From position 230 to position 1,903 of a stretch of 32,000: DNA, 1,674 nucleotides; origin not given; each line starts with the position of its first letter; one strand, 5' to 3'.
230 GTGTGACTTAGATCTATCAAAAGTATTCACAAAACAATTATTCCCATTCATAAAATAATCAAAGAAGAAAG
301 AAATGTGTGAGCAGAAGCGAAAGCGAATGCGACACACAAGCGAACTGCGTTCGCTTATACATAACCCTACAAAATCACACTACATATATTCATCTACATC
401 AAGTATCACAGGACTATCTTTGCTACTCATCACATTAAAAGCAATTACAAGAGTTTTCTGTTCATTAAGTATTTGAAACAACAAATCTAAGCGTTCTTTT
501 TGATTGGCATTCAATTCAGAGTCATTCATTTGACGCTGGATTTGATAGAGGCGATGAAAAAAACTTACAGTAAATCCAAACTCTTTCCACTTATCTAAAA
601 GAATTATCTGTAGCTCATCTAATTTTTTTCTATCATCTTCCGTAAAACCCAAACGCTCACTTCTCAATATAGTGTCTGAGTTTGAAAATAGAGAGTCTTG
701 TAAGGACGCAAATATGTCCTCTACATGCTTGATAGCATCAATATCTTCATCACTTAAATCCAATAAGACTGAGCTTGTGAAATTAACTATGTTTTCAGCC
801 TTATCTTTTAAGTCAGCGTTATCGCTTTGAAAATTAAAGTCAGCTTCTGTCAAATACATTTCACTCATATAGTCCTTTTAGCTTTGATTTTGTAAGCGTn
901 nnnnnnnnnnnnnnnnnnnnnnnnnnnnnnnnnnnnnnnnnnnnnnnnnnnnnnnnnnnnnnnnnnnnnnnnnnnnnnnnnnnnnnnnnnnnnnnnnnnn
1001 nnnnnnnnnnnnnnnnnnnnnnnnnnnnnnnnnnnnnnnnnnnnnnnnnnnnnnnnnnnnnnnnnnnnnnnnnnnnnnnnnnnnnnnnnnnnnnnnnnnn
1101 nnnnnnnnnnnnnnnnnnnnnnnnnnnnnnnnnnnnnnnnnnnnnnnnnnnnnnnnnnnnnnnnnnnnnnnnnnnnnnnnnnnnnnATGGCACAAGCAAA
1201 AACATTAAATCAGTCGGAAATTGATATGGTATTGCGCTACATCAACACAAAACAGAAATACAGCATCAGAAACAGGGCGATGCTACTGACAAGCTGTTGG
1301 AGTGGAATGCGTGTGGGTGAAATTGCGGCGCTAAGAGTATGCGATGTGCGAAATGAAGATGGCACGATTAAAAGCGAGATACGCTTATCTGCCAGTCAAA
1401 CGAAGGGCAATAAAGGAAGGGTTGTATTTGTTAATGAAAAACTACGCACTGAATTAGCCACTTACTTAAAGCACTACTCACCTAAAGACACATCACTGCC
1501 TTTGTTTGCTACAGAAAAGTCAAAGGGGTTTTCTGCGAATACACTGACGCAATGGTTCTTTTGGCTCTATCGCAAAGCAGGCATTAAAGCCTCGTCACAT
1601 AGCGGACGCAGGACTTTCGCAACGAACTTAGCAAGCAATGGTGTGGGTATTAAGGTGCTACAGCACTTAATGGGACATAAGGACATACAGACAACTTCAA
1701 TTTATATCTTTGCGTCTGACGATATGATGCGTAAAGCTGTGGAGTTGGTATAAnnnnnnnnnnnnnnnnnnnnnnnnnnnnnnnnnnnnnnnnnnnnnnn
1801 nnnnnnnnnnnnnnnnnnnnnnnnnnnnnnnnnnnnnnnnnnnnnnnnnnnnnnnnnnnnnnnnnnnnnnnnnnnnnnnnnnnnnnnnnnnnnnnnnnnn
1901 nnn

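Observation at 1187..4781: Uncharacterised recombinase-linked four-gene cassette, copy A, next to a restriction-modification system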

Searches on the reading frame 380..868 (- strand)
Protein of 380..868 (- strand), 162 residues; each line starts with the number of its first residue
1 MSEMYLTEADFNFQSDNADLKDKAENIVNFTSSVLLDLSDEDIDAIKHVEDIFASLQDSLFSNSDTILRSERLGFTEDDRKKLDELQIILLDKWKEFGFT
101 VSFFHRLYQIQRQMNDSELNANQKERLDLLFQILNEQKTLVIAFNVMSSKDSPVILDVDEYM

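Call 9: search_protein_families(library=pfam, max_evalue=0.1, proteins=[window:380-868:-])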
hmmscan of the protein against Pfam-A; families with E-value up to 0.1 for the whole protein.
window:380-868:- (162 aa): 0 families

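Call 44: search_protein_families(library=ncbifam, max_evalue=0.01, proteins=[window:380-868:-])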
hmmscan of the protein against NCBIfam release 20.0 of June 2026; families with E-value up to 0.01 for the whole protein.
window:380-868:- (162 aa): 1 family
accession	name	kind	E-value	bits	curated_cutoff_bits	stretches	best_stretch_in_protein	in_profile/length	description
NF010916.0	PRK14336.1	equivalog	0.0035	16.1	606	1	28-83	209-264/418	tRNA (N6-isopentenyl adenosine(37)-C2)-methylthiotransferase MiaB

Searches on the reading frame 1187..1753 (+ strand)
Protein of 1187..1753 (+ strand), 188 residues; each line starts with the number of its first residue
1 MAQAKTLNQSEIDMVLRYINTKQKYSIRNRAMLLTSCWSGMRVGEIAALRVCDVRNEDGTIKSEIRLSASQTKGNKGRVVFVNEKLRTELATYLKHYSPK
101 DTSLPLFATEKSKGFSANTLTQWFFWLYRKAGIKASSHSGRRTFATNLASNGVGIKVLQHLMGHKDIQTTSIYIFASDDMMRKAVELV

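Call 8: search_protein_families(library=pfam, max_evalue=0.1, proteins=[window:1187-1753:+])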
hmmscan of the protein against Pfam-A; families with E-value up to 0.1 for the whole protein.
window:1187-1753:+ (188 aa): 2 families
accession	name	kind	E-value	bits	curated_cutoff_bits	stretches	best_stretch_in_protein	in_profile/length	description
PF00589.27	Phage_integrase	-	3.4e-29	102.2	27.1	1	6-175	2-167/172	Phage integrase family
PF16795.10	Phage_integr_3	-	0.061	13.7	27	0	113-168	104-138/161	Archaeal phage integrase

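Call 10: search_protein_families(library=ncbifam, max_evalue=0.1, proteins=[window:1187-1753:+])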
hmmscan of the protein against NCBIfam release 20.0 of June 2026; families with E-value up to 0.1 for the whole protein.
window:1187-1753:+ (188 aa): 13 families
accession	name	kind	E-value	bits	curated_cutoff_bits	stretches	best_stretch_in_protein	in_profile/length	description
NF040815.2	recomb_XerA_Arch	equivalog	6.6e-32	111.1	220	1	4-183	94-261/263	site-specific tyrosine recombinase/integron integrase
TIGR02225.1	recomb_XerD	equivalog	1.5e-30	106.5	329.6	1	5-185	102-283/290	site-specific tyrosine recombinase XerD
NF001399.0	PRK00283.1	subfamily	3.6e-26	92.1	279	1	5-185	112-292/300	tyrosine recombinase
TIGR02224.1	recomb_XerC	equivalog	1.7e-23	83.5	335.15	1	5-182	105-283/295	tyrosine recombinase XerC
NF002331.0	PRK01287.1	subfamily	9.8e-22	77.4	371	1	5-177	140-313/365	site-specific tyrosine recombinase XerC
TIGR02249.1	integrase_gron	subfamily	1.7e-16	60.5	265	2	131-175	253-299/315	integron integrase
NF003462.0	PRK05084.1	equivalog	1.4e-14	53.6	267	1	27-186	195-354/360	tyrosine recombinase XerS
NF041502.1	integrase_1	equivalog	2.8e-11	42.9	350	2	137-183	321-367/484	site-specific integrase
NF007370.0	PRK09870.1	subfamily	1.5e-09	37.8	221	1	5-174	11-177/200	tyrosine-type DNA invertase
NF011946.0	PRK15417.1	equivalog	5.5e-09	35.6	435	1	129-174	266-313/337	integron integrase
NF040693.1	recomb_GmtY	equivalog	3.5e-06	26.5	340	1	136-184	392-440/441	gamma-mobile-trio recombinase GmtY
NF007371.0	PRK09871.1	subfamily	0.0015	18.1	222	1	4-174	4-172/198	tyrosine-type DNA invertase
NF040827.1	CotZ_rel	equivalog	0.059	12.8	90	1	22-111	75-161/212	CotZ-related putative spore coat protein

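Call 11: search_protein_families(library=phrogs, max_evalue=0.1, proteins=[window:1187-1753:+])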
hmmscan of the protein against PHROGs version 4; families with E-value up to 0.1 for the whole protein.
window:1187-1753:+ (188 aa): 9 families
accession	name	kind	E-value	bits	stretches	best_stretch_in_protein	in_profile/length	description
phrog_216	-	integration and excision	9.1e-44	150.7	1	3-187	52-235/301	integrase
phrog_1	-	integration and excision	1.4e-35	124.7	1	5-186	269-445/611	integrase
phrog_7685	-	integration and excision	4.4e-11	43.8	1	88-187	135-234/240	integrase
phrog_7269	-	integration and excision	2e-08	35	1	132-186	25-79/89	integrase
phrog_23271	-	unknown function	0.00018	22.4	1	132-180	6-54/67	-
phrog_34557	-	integration and excision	0.0048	17.6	0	110-184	100-174/183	integrase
phrog_24775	-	unknown function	0.0066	17.6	1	125-173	18-66/101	-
phrog_9208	-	integration and excision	0.0093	16.8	1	130-178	183-231/241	integrase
phrog_22184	-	unknown function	0.027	15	1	11-62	188-242/254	-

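Call 12: search_protein_families(library=padloc, max_evalue=0.1, proteins=[window:1187-1753:+])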
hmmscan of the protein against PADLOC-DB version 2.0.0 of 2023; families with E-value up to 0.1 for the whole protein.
window:1187-1753:+ (188 aa): 0 families

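Call 54: search_solved_structures(query=window:1187-1753:+, max_evalue=0.0001)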
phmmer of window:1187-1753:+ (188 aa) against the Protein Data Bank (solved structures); distinct sequences matched with E-value up to 0.0001: 9.
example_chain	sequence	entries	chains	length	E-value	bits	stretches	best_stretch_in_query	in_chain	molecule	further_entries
4a8e_A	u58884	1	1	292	1.3e-20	77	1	6-186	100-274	PROBABLE TYROSINE RECOMBINASE XERC-LIKE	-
5hxy_A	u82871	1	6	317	2e-16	63.3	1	28-183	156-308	Tyrosine recombinase XerA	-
5dcf_A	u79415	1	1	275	2.5e-15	59.8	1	5-183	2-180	Tyrosine recombinase XerD,DNA translocase FtsK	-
1a0p_A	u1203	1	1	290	2.7e-15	59.7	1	5-183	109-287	SITE-SPECIFIC RECOMBINASE XERD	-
2a3v_A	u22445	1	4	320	3.4e-06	30.1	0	130-178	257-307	site-specific recombinase IntI4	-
5dor_A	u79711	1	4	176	5.8e-05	26.1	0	135-187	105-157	Integrase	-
6emy_A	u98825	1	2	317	6.9e-05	25.8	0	135-186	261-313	Int protein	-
5vfz_A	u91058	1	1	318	8e-05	25.6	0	130-186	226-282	Gp33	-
6en0_A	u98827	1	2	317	8e-05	25.6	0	135-185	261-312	Int protein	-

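Call 117: search_dna_similar(query=window:1187-1753:+, collection=plasmids, mode=protein, max_evalue=1e-20, max_rows=15)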
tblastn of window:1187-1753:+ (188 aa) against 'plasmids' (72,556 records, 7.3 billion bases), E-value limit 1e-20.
Records with a match: 300; places in all: 355; records where one place covers at least 80% of the query: 300.
Best place of each record, by identity: <60% 300.
By first word of the organism name: Acinetobacter 162; Piscirickettsia 110; Legionella 25; Burkholderia 2; Azospirillum 1.
By predicted mobility (MOB-suite, as given by PLSDB): non-mobilizable 173; mobilizable 107; conjugative 20.
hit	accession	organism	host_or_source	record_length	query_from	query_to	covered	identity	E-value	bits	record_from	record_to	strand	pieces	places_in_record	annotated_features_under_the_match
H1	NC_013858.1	Azospirillum sp. B510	-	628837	1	188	100%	45.5%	3e-40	151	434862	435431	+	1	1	site-specific integrase | hypothetical protein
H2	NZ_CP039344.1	Acinetobacter baumannii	Homo sapiens,trach asp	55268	2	183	97%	41.6%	2e-28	117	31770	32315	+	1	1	site-specific integrase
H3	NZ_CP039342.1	Acinetobacter baumannii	Homo sapiens,trach asp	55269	2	183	97%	41.6%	2e-28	117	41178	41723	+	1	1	site-specific integrase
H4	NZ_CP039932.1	Acinetobacter baumannii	Homo sapiens,blood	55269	2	183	97%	41.6%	2e-28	117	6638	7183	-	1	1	site-specific integrase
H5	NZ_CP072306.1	Acinetobacter baumannii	Homo sapiens,Respiratory specimen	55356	2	183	97%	41.6%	2e-28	117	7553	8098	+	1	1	site-specific integrase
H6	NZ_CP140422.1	Acinetobacter baumannii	Homo sapiens,blood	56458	2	183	97%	41.6%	2e-28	117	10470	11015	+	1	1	site-specific integrase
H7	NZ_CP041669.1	Legionella israelensis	cell culture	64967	2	187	99%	40.4%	1e-32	129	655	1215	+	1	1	site-specific integrase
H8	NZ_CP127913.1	Acinetobacter sp. SAAs474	cell culture,lake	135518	2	185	98%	40.2%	3e-31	125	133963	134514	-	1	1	site-specific integrase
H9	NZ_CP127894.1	Acinetobacter sp. SAAs470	cell culture,lake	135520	2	185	98%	40.2%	3e-31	125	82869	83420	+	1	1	site-specific integrase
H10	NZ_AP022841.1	Legionella antarctica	-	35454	2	183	97%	40.6%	4e-31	125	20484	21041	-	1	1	site-specific integrase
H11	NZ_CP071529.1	Legionella lytica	Acanthamoeba castellanii,bacterial ...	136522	2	187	99%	39.4%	1e-30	124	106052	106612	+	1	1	site-specific integrase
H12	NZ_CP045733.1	Legionella sp. MW5194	Water,water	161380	3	187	98%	39.6%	3e-32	129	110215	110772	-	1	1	site-specific integrase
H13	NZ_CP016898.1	Acinetobacter soli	cell,soil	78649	4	184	96%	40.4%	9e-32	127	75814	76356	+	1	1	site-specific integrase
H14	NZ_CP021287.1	Legionella pneumophila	Homo sapiens,human lung tissue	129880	2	187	99%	38.8%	2e-30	123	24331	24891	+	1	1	site-specific integrase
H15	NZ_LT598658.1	Legionella pneumophila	Homo sapiens,clinical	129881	2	187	99%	38.8%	2e-30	123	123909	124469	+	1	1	site-specific integrase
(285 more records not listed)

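Call 118: get_annotated_region(hit=H2, flank=5000)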
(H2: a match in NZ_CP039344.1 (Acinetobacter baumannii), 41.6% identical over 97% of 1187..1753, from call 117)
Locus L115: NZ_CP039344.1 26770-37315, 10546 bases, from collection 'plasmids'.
description: Acinetobacter baumannii strain TG31302 plasmid pTG31302, complete sequence
organism: Acinetobacter baumannii (NCBI taxid 470)
taxonomy: Bacteria; Pseudomonadota; Gammaproteobacteria; Moraxellales; Moraxellaceae; Acinetobacter; Acinetobacter baumannii
host: -; source: Homo sapiens,trach asp; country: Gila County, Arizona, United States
typing (MOB-suite, as given by PLSDB): non-mobilizable
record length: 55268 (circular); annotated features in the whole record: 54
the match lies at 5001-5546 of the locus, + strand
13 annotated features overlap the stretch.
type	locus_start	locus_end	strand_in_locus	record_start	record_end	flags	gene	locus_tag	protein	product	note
CDS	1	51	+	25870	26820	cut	-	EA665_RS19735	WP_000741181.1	ATP-binding protein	-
CDS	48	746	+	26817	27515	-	-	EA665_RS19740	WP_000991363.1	DUF3820 family protein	-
CDS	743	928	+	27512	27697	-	-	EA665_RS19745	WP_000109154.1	hypothetical protein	-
CDS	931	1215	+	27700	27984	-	-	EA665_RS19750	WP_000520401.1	hypothetical protein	-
CDS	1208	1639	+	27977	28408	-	-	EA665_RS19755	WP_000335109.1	hypothetical protein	-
CDS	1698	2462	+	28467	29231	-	-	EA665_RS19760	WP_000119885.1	hypothetical protein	-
CDS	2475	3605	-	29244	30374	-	-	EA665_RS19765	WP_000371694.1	RepB family plasmid replication initiator protein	GO:0006270 - DNA replication initiation [Evidence IEA]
CDS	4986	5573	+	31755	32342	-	-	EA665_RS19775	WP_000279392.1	site-specific integrase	GO:0015074 - DNA integration [Evidence IEA]; GO:0006310 - DNA recombination [Evidence IEA]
CDS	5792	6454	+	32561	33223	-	-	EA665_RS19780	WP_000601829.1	hypothetical protein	-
CDS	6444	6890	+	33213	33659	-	-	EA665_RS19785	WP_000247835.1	hypothetical protein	-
CDS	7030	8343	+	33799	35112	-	-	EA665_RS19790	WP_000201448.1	Y-family DNA polymerase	-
CDS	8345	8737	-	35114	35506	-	-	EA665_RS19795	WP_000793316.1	DUF4156 domain-containing protein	-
CDS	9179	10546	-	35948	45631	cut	-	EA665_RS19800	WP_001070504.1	PLxRFG domain-containing protein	-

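Call 119: get_annotated_region(hit=H7, flank=5000)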
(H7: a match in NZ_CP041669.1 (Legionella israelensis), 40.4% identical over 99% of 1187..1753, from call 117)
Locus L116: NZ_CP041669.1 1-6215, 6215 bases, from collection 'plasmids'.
description: Legionella israelensis strain L18-01051 plasmid unnamed, complete sequence
organism: Legionella israelensis (NCBI taxid 454)
taxonomy: Bacteria; Pseudomonadota; Gammaproteobacteria; Legionellales; Legionellaceae; Legionella; Legionella israelensis
host: -; source: cell culture; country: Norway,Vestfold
typing (MOB-suite, as given by PLSDB): mobilizable; relaxase MOBF
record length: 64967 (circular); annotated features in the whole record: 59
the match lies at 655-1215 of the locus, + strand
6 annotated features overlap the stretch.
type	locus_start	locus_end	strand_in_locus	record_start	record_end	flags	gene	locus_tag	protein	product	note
CDS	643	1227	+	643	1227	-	-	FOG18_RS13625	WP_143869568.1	site-specific integrase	GO:0015074 - DNA integration [Evidence IEA]; GO:0006310 - DNA recombination [Evidence IEA]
CDS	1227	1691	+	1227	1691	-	-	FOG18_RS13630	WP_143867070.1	hypothetical protein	-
CDS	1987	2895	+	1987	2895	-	-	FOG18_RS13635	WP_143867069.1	3'-5' exonuclease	-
CDS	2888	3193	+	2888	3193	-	-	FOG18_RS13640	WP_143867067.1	GIY-YIG nuclease family protein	-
CDS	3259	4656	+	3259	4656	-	-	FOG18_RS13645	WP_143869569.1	3'-5' exonuclease family protein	-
CDS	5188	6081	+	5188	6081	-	-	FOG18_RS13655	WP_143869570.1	hypothetical protein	-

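Call 120: get_annotated_region(hit=H1, flank=6000)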
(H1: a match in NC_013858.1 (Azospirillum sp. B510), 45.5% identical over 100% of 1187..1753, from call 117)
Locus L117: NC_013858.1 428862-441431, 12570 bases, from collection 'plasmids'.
description: Azospirillum sp. B510 plasmid pAB510d, complete sequence
organism: Azospirillum sp. B510 (NCBI taxid 137722)
taxonomy: Bacteria; Pseudomonadota; Alphaproteobacteria; Rhodospirillales; Azospirillaceae; Azospirillum; Azospirillum sp. B510
host: -; source: -; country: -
typing (MOB-suite, as given by PLSDB): non-mobilizable
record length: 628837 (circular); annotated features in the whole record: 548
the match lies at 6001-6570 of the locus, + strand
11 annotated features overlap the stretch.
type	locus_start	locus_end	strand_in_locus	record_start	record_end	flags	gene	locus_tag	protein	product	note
CDS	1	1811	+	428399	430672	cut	-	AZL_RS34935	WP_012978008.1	CHAT domain-containing protein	-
CDS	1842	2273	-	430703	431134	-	-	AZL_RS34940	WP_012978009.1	MarR family transcriptional regulator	GO:0006355 - regulation of DNA-templated transcription [Evidence IEA]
CDS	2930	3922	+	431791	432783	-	-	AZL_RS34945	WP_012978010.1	hypothetical protein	-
CDS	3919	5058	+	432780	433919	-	-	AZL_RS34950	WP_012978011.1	hypothetical protein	-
CDS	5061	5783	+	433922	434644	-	-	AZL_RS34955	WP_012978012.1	hypothetical protein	-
CDS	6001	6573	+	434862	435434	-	-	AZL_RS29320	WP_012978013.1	site-specific integrase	GO:0015074 - DNA integration [Evidence IEA]; GO:0006310 - DNA recombination [Evidence IEA]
CDS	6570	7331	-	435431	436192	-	-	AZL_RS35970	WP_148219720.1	hypothetical protein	-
CDS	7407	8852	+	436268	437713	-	-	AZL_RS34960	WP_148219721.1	hypothetical protein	-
CDS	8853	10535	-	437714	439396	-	-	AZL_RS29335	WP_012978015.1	hypothetical protein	-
CDS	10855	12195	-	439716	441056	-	-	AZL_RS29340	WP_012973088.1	IS1380-like element ISAzs3 family transposase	-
CDS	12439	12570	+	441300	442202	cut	-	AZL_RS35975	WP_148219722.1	HEPN domain-containing protein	-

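Call 123: get_annotated_region(hit=H10, flank=4000)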
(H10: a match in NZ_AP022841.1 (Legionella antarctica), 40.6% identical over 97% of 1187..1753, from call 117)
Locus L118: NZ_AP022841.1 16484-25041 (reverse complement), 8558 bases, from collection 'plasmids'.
description: Legionella antarctica strain TUM19329 plasmid pTUM19329-2, complete sequence
organism: Legionella antarctica (NCBI taxid 2708020)
taxonomy: Bacteria; Pseudomonadota; Gammaproteobacteria; Legionellales; Legionellaceae; Legionella; Legionella antarctica
host: -; source: -; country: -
typing (MOB-suite, as given by PLSDB): non-mobilizable
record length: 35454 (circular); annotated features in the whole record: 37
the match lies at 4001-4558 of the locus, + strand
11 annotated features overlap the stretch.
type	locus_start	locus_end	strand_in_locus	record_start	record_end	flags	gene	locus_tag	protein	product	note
CDS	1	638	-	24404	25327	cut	-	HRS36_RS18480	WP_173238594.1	tyrosine-type recombinase/integrase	GO:0015074 - DNA integration [Evidence IEA]; GO:0006310 - DNA recombination [Evidence IEA]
CDS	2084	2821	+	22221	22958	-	istB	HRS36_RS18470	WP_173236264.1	IS21-like element helper ATPase IstB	-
CDS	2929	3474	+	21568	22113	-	-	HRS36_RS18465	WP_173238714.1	hypothetical protein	-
CDS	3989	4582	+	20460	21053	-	-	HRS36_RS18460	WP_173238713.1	site-specific integrase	GO:0015074 - DNA integration [Evidence IEA]; GO:0006310 - DNA recombination [Evidence IEA]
CDS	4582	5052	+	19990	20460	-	-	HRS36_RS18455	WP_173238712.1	WGR domain-containing protein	-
CDS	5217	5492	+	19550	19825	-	-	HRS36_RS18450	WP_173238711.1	HU family DNA-binding protein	GO:0030261 - chromosome condensation [Evidence IEA]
CDS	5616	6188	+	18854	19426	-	-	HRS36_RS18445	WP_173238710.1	hypothetical protein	-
CDS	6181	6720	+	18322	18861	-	-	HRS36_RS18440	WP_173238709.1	hypothetical protein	-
CDS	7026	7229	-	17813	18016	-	-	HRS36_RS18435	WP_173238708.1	hypothetical protein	-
CDS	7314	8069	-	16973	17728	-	istB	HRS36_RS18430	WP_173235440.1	IS21-like element helper ATPase IstB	-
CDS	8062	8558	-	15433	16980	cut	istA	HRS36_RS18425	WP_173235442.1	IS21 family transposase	-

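Call 124: get_annotated_region(hit=H13, flank=4000)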
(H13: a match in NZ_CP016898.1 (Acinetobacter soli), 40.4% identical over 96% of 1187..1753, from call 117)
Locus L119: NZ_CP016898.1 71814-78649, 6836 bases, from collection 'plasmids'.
description: Acinetobacter soli strain GFJ2 plasmid pGFJ2, complete sequence
organism: Acinetobacter soli (NCBI taxid 487316)
taxonomy: Bacteria; Pseudomonadota; Gammaproteobacteria; Moraxellales; Moraxellaceae; Acinetobacter; Acinetobacter soli
host: -; source: cell,soil; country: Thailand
typing (MOB-suite, as given by PLSDB): non-mobilizable; replicon rep_cluster_1208
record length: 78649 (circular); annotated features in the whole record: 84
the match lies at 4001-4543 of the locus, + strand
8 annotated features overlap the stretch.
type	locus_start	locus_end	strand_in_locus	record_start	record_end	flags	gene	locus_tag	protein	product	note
CDS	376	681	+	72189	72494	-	-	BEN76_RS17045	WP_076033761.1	hypothetical protein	-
CDS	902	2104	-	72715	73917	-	-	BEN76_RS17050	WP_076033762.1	XRE family transcriptional regulator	-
CDS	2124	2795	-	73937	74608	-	-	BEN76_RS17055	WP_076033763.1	hypothetical protein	-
CDS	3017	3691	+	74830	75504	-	-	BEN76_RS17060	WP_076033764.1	hypothetical protein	-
CDS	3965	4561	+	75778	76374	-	-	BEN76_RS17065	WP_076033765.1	site-specific integrase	GO:0015074 - DNA integration [Evidence IEA]; GO:0006310 - DNA recombination [Evidence IEA]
CDS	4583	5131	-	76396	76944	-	-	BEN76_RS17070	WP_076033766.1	TetR/AcrR family transcriptional regulator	GO:0006355 - regulation of DNA-templated transcription [Evidence IEA]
CDS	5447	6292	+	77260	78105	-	-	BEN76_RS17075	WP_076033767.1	hypothetical protein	-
CDS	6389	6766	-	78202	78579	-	-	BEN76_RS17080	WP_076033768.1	hypothetical protein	-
